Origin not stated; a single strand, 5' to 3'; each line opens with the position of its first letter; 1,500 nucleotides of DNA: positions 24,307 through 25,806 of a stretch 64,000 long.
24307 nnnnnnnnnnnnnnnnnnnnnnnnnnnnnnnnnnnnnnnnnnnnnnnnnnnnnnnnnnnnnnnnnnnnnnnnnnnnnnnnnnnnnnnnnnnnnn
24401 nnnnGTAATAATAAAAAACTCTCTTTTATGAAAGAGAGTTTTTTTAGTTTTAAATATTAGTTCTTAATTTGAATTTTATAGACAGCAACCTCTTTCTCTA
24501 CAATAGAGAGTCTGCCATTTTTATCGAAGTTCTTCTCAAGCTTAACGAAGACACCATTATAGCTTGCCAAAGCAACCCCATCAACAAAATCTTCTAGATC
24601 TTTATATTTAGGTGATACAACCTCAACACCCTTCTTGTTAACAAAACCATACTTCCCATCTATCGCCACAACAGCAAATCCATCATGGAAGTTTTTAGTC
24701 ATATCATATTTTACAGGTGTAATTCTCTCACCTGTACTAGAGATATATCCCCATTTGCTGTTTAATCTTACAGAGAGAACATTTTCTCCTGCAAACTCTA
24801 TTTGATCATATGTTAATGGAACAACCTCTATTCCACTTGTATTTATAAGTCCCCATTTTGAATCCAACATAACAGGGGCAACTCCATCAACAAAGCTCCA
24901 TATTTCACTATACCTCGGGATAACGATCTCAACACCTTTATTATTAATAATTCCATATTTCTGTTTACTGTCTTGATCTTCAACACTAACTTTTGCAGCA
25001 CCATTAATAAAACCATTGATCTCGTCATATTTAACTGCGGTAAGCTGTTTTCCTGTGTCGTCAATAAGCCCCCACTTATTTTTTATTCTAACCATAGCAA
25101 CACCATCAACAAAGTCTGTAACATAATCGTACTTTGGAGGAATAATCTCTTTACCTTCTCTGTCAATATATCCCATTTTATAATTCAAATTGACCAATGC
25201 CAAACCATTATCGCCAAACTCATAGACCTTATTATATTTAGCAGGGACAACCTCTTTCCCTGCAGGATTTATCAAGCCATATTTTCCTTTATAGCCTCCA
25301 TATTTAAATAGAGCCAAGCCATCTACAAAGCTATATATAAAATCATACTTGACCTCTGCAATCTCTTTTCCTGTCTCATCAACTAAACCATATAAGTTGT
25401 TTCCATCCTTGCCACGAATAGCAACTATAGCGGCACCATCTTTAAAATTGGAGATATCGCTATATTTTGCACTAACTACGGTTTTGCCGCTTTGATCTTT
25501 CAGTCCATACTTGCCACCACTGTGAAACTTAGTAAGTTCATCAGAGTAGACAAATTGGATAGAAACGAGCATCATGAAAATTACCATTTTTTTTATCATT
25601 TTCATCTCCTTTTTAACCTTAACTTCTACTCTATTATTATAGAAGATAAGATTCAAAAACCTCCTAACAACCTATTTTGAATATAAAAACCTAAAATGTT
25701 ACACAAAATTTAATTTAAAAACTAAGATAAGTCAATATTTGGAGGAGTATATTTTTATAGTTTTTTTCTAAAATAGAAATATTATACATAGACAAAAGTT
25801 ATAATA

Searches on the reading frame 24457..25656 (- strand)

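Call 37: search_protein_families(library=pfam, proteins=[window:24457-25656:-], max_evalue=0.001)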
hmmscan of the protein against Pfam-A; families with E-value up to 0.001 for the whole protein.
window:24457-25656:- (399 aa): 1 family
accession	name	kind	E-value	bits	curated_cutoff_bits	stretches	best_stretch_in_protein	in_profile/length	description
PF14903.11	WG_beta_rep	-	2.7e-81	267.6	25.6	9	162-195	2-35/35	WG containing repeat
